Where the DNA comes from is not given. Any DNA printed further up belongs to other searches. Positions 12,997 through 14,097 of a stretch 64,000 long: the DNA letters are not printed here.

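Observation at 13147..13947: Cdc123/D123-like ATP-grasp protein encoded as terminal cargo of the VgrG island, with no obvious cognate immunity gene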

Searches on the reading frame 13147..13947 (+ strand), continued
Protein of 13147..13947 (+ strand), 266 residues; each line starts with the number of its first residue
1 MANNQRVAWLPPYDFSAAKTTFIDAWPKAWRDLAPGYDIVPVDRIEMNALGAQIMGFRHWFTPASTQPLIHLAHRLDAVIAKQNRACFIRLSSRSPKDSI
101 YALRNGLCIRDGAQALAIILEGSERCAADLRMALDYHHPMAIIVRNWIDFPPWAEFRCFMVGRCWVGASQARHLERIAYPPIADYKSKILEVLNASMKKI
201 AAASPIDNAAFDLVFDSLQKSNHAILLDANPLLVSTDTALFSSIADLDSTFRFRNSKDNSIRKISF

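Call 26: fold_search(model_id=the predicted structure, library=pdb)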
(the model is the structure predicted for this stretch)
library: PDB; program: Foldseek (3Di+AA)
matches with E <= 10: 683; with E <= 0.001: 94
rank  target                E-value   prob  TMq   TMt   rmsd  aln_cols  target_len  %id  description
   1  4zgp_B                5.9e-15  1.00  0.67  0.72   4.2       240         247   20  Structure of Cdc123 from Schizosaccharomyces pombe (released 2015-10-14)
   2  4zgp_A                1.4e-14  1.00  0.70  0.74   3.6       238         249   19  Structure of Cdc123 from Schizosaccharomyces pombe (released 2015-10-14)
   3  4zgq_A                2.6e-14  1.00  0.69  0.68   4.3       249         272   18  Structure of Cdc123 bound to eIF2-gammaDIII domain (released 2015-10-14)
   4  8phv_C                4.0e-14  1.00  0.71  0.62   7.8       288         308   20  Structure of Human selenomethionylated Cdc123 bound to domain 3 of eIF2 gamma (released 2023-08-16)
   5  4zgo_A                6.2e-14  1.00  0.70  0.73   3.8       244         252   19  Structure of C-terminally truncated Cdc123 from Schizosaccharomyces pombe (released 2015-09-30)
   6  4zgn_A                6.2e-14  1.00  0.67  0.64   4.5       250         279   20  Structure Cdc123 complexed with the C-terminal domain of eIF2gamma (released 2015-09-30)
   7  8phv_A                1.3e-13  1.00  0.74  0.65   6.9       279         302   21  Structure of Human selenomethionylated Cdc123 bound to domain 3 of eIF2 gamma (released 2023-08-16)
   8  8phd_C                1.3e-13  1.00  0.72  0.63   6.4       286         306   19  Structure of Human Cdc123 bound to domain 3 of eIF2 gamma and ATP (released 2023-08-16)
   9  8phd_A                1.4e-13  1.00  0.73  0.65   6.5       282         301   20  Structure of Human Cdc123 bound to domain 3 of eIF2 gamma and ATP (released 2023-08-16)
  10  4zgo_B                2.1e-13  1.00  0.66  0.70   4.0       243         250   20  Structure of C-terminally truncated Cdc123 from Schizosaccharomyces pombe (released 2015-09-30)
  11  5c1o_D                1.7e-05  1.00  0.40  0.37   5.8       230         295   14  Crystal structure of AMP-PNP complexed D-alanine-D-alanine ligase(DDL) from Yersinia pestis (released 2016-03-02)
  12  3r5x_B                2.1e-05  1.00  0.41  0.38   7.0       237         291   11  Crystal Structure of D-alanine--D-Alanine Ligase from Bacillus anthracis complexed with ATP (released 2011-04-06)
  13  5bph_D                2.2e-05  1.00  0.41  0.37   7.9       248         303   13  Crystal structure of AMP complexed D-alanine-D-alanine ligase(DDL) from Yersinia pestis (released 2016-03-02)
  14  5d8d_A                4.1e-05  1.00  0.46  0.43   5.3       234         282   12  Crystal structure of D-alanine-D-alanine ligase from Acinetobacter baumannii (released 2016-08-17)
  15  3vpb_A                4.1e-05  1.00  0.32  0.30  10.6       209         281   13  ArgX from Sulfolobus tokodaii complexed with LysW/Glu/ADP/Mg/Zn/Sulfate (released 2013-02-27)
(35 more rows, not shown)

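Call 30: find_related_loci(query=A1, collection=metagenome_contigs, flank=10000)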
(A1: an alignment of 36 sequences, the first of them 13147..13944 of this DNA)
Query A1 (266 aa) in metagenome_contigs; peptide patterns used: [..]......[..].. (x = any residue, [..] = any of these).
91 stretches matched a pattern; 8 encode a relative of the query (tblastn E <= 1e-3); 7 distinct loci.
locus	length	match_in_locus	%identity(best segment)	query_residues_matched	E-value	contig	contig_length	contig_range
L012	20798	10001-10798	98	1-266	3e-178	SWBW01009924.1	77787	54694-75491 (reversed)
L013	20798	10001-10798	98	1-266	3e-178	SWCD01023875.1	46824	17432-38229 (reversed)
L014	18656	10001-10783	61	8-264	4e-105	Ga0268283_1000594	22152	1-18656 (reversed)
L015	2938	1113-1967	52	8-261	9e-98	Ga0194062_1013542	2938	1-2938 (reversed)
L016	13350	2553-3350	88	1-266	1e-158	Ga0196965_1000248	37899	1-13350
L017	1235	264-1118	52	8-261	7e-101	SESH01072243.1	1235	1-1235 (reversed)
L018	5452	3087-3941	51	8-261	8e-91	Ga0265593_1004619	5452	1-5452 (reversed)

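Call 32: find_homologous_proteins(query=A1, max_evalue=0.001)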
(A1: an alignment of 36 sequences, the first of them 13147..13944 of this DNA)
Query A1 (36 sequences) (266 aa, profile of the alignment): 242 proteins with E <= 0.001 among 8000 candidates; the best 120 are listed.
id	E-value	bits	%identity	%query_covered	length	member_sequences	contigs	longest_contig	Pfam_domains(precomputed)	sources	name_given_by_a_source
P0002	2.0e-126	439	88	98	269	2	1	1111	PF07065.20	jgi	jgi:hypothetical protein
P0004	5.4e-126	437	84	99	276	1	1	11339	PF07065.20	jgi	jgi:hypothetical protein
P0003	9.4e-126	437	86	100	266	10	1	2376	PF07065.20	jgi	jgi:hypothetical protein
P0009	2.9e-125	435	58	95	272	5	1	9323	PF07065.20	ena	-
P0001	4.3e-124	431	92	98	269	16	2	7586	PF07065.20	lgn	-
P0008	5.0e-124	431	59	96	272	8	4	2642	PF07065.20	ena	-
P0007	2.1e-122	426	61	97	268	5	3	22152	PF07065.20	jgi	-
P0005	3.7e-121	422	70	99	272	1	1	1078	PF07065.20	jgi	jgi:hypothetical protein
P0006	2.1e-119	416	68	96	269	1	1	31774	PF07065.20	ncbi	-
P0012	2.2e-119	416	55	95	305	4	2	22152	PF07065.20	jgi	-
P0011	2.3e-119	416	59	95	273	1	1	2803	PF07065.20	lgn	-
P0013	2.3e-119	416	54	99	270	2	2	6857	PF07065.20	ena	-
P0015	7.7e-119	414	56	99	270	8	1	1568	PF07065.20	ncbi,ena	-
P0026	1.6e-118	413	54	97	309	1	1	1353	PF07065.20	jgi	jgi:hypothetical protein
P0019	3.9e-118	412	56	96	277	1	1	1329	PF07065.20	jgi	jgi:hypothetical protein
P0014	5.9e-118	411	52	95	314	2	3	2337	PF07065.20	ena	-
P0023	1.2e-117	410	54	97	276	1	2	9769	PF07065.20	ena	-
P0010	2.5e-117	409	57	97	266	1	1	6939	PF07065.20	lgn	-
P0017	5.9e-117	408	51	95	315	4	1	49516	PF07065.20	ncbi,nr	ncbi:MAG: hypothetical protein NTX45_07970 [Proteobacteria bacterium]|nr:hypothetical protein [Pseud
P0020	1.1e-115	404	52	97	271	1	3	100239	PF07065.20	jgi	-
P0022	1.6e-115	403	54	95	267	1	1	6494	PF07065.20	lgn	-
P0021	4.2e-115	402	55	94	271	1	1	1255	PF07065.20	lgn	-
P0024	1.3e-112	393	52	95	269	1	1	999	PF07065.20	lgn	-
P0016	4.6e-111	388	57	95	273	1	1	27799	PF07065.20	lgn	-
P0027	4.0e-109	382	49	94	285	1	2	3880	PF07065.20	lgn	-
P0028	8.6e-101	355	45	97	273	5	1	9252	PF07065.20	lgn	-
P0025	1.7e-100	354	56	87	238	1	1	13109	PF07065.20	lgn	-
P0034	5.5e-98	346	42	97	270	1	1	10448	PF07065.20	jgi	jgi:D123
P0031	4.0e-96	339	46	89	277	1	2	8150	PF07065.20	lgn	-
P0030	2.4e-95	337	47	91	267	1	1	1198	PF07065.20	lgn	-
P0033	2.3e-89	317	44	86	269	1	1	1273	PF07065.20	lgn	-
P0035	5.4e-87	309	47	83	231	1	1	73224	PF07065.20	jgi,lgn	-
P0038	2.0e-80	288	43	85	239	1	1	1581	PF07065.20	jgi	jgi:hypothetical protein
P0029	1.8e-78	282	59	64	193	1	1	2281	PF07065.20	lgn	-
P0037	6.5e-78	280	35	92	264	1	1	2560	PF07065.20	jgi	jgi:hypothetical protein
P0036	3.2e-74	268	37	82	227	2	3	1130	PF07065.20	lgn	-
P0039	4.1e-69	251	33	91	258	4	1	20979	PF07065.20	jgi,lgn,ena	jgi:hypothetical protein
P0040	1.1e-66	243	32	91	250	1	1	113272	PF07065.20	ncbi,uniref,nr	ncbi:MAG TPA: hypothetical protein VFZ09_13845 [Archangium sp.]|uniref:hypothetical protein n=1 Tax=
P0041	6.6e-66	240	37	92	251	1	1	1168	PF07065.20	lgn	-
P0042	2.8e-64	235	34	92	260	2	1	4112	PF07065.20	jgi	jgi:hypothetical protein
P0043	8.7e-63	230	35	90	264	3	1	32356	PF07065.20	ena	-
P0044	1.1e-62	230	35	92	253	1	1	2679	PF07065.20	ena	-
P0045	3.2e-62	228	34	90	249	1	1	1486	PF07065.20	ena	-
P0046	5.5e-61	224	35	93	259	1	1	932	PF07065.20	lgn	-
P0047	2.0e-60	222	35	91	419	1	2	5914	PF07065.20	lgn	-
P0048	2.0e-60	222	35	88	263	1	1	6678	PF07065.20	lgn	-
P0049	2.7e-60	222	36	92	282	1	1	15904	PF07065.20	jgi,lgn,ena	-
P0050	3.7e-60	221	36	92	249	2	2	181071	PF07065.20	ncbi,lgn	-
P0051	1.9e-59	219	35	87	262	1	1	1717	PF07065.20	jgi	jgi:hypothetical protein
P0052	6.2e-59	217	37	87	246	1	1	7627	PF07065.20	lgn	-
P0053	1.6e-58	216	34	91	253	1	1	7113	PF07065.20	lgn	-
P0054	8.2e-58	214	32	92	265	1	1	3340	PF07065.20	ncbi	ncbi:MAG: hypothetical protein ACRD7E_26635 [Bryobacteraceae bacterium]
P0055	1.3e-57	213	33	91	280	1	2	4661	PF07065.20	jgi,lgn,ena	-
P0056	3.8e-57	212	32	90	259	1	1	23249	PF07065.20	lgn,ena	-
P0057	3.9e-57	212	33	91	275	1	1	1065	PF07065.20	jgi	jgi:hypothetical protein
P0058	4.7e-57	211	33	90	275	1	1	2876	PF07065.20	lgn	-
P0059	6.6e-57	211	31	92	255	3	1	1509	PF07065.20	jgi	jgi:D123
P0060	1.7e-56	209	35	88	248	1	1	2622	PF07065.20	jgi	jgi:hypothetical protein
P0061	2.3e-56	209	35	90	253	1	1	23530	PF07065.20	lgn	-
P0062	2.7e-56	209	32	85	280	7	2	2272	PF07065.20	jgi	jgi:hypothetical protein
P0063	7.9e-56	207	40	80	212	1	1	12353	PF07065.20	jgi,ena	-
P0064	8.1e-56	207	33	93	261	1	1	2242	PF07065.20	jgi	jgi:hypothetical protein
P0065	8.4e-56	207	32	89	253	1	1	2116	PF07065.20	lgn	-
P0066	1.2e-55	207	31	87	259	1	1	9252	PF07065.20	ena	-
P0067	2.4e-55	206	33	94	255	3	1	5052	PF07065.20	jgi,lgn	-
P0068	1.8e-54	203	32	95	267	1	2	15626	PF07065.20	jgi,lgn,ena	-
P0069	1.9e-54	203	35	89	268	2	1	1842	PF07065.20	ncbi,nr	ncbi:MAG: hypothetical protein SVR94_18265 [Pseudomonadota bacterium]|nr:hypothetical protein [Pseud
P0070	2.2e-54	203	34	92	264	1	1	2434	PF07065.20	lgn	-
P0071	2.3e-54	202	33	90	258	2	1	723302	PF07065.20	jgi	jgi:hypothetical protein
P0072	3.5e-54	202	32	93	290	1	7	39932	PF07065.20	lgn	-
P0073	4.0e-54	202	33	83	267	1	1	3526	PF07065.20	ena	-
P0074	9.2e-54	201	32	90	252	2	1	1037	PF07065.20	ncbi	-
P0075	1.3e-53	200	31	93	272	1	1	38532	PF07065.20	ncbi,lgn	-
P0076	1.3e-53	200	35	90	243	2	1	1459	PF07065.20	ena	-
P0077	1.5e-53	200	30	89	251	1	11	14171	PF07065.20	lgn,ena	-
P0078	3.0e-53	199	32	90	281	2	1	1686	PF07065.20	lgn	-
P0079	3.4e-53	199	32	87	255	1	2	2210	PF07065.20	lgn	-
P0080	4.0e-53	198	30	85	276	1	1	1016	PF07065.20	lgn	-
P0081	4.0e-53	198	34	89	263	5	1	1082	PF07065.20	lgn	-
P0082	4.4e-53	198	34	91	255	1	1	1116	PF07065.20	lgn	-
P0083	1.2e-52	197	35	92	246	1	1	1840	PF07065.20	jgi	jgi:hypothetical protein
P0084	1.2e-52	197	29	90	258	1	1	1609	PF07065.20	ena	-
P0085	1.9e-52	196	33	90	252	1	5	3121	PF07065.20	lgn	-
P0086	3.2e-52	195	31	91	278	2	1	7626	PF07065.20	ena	-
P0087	3.4e-52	195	32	91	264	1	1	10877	PF07065.20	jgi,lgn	jgi:hypothetical protein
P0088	3.8e-52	195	33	92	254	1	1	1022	PF07065.20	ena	-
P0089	4.4e-52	195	31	90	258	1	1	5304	PF07065.20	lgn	-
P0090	6.0e-52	195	32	85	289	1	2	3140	PF07065.20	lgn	-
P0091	6.5e-52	194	34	97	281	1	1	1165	PF07065.20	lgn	-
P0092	6.9e-52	194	31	88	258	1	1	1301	PF14243.12,PF07065.20,PF18299.7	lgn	-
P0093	9.1e-52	194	33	85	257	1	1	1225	PF07065.20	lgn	-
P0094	1.4e-51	193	33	89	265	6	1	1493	PF07065.20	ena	-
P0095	2.1e-51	193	34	87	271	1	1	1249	PF07065.20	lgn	-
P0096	3.0e-51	192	32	92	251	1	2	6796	PF07065.20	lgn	-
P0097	3.9e-51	192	27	91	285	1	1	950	PF07065.20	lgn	-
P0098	4.8e-51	192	32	92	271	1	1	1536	PF07065.20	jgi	jgi:hypothetical protein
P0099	1.4e-50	190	30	88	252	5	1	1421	PF07065.20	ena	-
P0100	3.2e-50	189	33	91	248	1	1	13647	PF07065.20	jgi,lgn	jgi:hypothetical protein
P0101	3.7e-50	189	33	92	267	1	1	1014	PF07065.20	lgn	-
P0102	6.7e-50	188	32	91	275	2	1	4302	PF07065.20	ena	-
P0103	9.6e-50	187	30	93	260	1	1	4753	PF07065.20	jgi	-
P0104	1.3e-49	187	31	90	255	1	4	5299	PF07065.20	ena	-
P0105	1.5e-49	187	29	85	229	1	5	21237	PF07065.20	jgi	jgi:D123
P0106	1.9e-49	186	32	92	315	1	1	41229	PF07065.20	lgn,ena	-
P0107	2.5e-49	186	32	88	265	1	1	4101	PF07065.20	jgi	jgi:hypothetical protein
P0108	3.9e-49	185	31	88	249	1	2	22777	PF07065.20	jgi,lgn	jgi:hypothetical protein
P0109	4.3e-49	185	31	91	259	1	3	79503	PF07065.20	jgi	jgi:hypothetical protein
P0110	5.5e-49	185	33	91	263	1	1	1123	PF07065.20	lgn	-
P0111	7.0e-49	185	34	92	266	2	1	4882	PF07065.20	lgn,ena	-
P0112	7.5e-49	184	36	67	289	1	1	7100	PF07065.20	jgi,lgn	jgi:hypothetical protein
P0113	1.7e-48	183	35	90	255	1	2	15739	PF07065.20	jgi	-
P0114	3.2e-48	182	29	86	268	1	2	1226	PF07065.20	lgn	-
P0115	4.3e-48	182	32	67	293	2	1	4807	PF07065.20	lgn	-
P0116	5.5e-48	182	28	90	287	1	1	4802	PF07065.20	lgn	-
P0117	5.8e-48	182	35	90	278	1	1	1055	PF07065.20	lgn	-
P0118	8.6e-48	181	33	83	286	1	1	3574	PF07065.20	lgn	-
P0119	1.1e-47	181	30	95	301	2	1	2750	PF07065.20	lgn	-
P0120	1.3e-47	180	31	90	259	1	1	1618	PF07065.20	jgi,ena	-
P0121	2.8e-47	179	32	90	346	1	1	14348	PF07065.20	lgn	-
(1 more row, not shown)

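Call 33: find_encoding_contigs(protein=P0040, flank=7000, max_places=1)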
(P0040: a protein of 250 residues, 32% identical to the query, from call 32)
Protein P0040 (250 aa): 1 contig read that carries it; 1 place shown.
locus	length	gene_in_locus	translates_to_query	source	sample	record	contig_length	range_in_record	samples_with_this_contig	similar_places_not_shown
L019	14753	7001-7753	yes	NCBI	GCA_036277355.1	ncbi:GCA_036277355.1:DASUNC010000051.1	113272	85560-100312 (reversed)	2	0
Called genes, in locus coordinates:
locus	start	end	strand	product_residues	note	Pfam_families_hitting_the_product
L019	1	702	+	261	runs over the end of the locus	PF01471:PG_binding_1, PF01510:Amidase_2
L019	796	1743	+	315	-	-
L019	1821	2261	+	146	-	-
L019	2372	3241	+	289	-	-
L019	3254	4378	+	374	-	-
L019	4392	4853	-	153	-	-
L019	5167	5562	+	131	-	-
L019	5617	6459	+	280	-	PF12639:Colicin-DNase, PF14414:WHH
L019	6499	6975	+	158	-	PF14567:SUKH_5 (faint), PF09346:SMI1_KNR4, PF14568:SUKH_6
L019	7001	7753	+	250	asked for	PF07065:D123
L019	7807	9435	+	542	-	PF06505:XylR_N, PF02830:V4R, PF00158:Sigma54_activat, PF14532:Sigma54_activ_2, PF07728:AAA_5, PF00004:AAA (weak), PF25601:AAA_lid_14, PF02954:HTH_8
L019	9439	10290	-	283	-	PF11876:TsiV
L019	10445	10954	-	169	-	-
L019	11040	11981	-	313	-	PF11876:TsiV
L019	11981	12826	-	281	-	-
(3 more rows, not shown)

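Call 34: find_encoding_contigs(protein=P0050, flank=7000, max_places=1)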
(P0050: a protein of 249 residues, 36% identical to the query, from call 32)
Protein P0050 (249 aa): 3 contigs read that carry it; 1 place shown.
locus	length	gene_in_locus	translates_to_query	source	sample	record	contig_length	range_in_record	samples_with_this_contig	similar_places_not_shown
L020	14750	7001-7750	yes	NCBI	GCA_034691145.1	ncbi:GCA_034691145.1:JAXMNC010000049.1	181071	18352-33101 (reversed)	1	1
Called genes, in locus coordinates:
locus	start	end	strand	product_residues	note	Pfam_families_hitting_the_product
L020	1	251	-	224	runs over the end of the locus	PF24837:AMIN-like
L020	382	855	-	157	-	PF07452:CHRD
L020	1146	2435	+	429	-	PF00155:Aminotran_1_2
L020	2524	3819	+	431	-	PF07690:MFS_1 (weak)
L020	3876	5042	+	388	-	PF01370:Epimerase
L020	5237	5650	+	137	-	-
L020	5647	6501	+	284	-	PF12639:Colicin-DNase, PF14414:WHH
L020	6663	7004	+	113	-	PF09346:SMI1_KNR4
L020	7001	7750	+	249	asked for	PF07065:D123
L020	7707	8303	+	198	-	-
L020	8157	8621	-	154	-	-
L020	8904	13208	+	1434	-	PF01751:Toprim, PF01131:Topoisom_bac, PF00270:DEAD, PF00271:Helicase_C, PF16124:RecQ_Zn_bind, PF00570:HRDC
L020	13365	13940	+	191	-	PF09536:DUF2378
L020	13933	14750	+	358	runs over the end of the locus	PF00355:Rieske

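Call 35: find_encoding_contigs(protein=P0071, flank=7000, max_places=1)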
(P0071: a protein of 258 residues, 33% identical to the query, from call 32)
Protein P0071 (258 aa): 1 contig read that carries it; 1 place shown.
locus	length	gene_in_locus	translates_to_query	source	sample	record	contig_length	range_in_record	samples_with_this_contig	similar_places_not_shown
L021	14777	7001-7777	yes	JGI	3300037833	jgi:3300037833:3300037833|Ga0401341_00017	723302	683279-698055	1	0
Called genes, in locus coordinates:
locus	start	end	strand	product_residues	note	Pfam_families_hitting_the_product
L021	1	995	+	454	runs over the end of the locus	PF17541:TssC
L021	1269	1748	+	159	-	-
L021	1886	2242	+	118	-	-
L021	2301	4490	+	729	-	PF04717:Phage_base_V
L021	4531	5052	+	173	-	-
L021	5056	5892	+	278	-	PF12639:Colicin-DNase, PF14414:WHH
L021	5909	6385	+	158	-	PF09346:SMI1_KNR4, PF14568:SUKH_6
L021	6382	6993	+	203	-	PF13503:DUF4123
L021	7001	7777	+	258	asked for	PF07065:D123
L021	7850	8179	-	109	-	-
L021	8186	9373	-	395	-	PF05488:PAAR_motif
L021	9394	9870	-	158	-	PF08786:DcrB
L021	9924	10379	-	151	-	-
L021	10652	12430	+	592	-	-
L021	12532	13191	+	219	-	-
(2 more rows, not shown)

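Call 41: search_protein_families(library=pfam, proteins=[P0047, P0121, P0106, P0112, P0115, P0119, P0072, P0090], max_evalue=0.01)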
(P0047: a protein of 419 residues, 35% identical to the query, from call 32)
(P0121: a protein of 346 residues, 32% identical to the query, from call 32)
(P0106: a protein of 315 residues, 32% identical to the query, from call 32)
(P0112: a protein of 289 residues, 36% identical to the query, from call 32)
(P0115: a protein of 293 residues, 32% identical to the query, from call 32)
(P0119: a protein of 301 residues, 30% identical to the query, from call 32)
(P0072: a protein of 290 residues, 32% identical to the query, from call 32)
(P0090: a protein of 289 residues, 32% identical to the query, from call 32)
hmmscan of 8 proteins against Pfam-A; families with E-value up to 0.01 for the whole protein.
P0047 (419 aa): 2 families
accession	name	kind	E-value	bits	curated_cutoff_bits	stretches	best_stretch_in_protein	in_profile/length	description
PF07065.19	D123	-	1.4e-22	80.7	24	1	64-244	71-252/300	D123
PF05014.21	Nuc_deoxyrib_tr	-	0.0028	18.2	28.8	1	294-380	18-96/117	Nucleoside 2-deoxyribosyltransferase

P0121 (346 aa): 3 families
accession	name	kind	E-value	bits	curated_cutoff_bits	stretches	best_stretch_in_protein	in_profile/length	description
PF07065.19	D123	-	2.7e-22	79.7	24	1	167-336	73-254/300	D123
PF18299.6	R2K_2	-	0.0003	21.1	26.2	1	250-325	65-133/147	ATP-grasp domain, R2K clade family 2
PF14243.11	R2K_3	-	0.00033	21.3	26.3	1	238-322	76-150/169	ATP-grasp domain, R2K clade family 3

P0106 (315 aa): 1 family
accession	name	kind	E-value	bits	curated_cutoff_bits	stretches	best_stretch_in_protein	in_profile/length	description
PF07065.19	D123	-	4.1e-20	72.6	24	1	110-294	70-254/300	D123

P0112 (289 aa): 2 families
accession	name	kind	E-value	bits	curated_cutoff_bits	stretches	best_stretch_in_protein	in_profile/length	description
PF07065.19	D123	-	3.8e-19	69.4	24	1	95-278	70-253/300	D123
PF18299.6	R2K_2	-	0.0028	18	26.2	0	167-264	53-129/147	ATP-grasp domain, R2K clade family 2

P0115 (293 aa): 1 family
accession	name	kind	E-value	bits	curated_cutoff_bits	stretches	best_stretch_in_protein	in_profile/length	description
PF07065.19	D123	-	2.9e-24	86.2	24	1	95-281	69-254/300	D123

P0119 (301 aa): 1 family
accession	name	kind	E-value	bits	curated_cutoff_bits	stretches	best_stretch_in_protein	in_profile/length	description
PF07065.19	D123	-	1.4e-33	116.8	24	1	74-287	71-279/300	D123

P0072 (290 aa): 1 family
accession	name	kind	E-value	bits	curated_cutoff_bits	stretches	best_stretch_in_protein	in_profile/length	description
PF07065.19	D123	-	6.2e-26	91.7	24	1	68-250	70-254/300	D123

P0090 (289 aa): 1 family
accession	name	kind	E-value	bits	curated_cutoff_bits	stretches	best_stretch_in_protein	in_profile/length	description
PF07065.19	D123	-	3e-26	92.7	24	1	79-253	80-256/300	D123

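Call 66: search_protein_representatives(alignment_id=A1)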
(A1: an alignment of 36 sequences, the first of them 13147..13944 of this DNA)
Query: 36 sequences, 269 profile positions. Proteins with E-value up to 0.001 (for the whole library): 2983; up to 1e-10: 1198; up to 1e-30: 158. The best 150 are listed.
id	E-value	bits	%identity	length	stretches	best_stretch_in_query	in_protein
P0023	3.9e-118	409.9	-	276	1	1-267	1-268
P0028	2.7e-101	354.7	-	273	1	1-265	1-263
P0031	1.3e-96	339.4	-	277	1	4-268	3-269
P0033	7.3e-90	317.2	-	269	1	8-252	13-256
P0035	1.7e-87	309.4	-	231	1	1-234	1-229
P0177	3.5e-87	308.4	-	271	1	7-260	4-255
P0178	3.6e-84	298.5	-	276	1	6-256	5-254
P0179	4.1e-81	288.5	-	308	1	3-260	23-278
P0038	6.3e-81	287.9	-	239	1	40-265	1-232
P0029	5.6e-79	281.5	-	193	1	4-192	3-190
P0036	1.0e-74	267.6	-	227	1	38-259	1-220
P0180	2.1e-74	266.5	-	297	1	4-257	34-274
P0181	2.6e-72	259.6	-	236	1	37-259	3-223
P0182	1.5e-70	253.9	-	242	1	21-263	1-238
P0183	3.8e-65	236.2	-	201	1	59-255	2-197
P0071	7.4e-55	202.4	-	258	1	12-254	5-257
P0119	3.3e-48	180.6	-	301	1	13-249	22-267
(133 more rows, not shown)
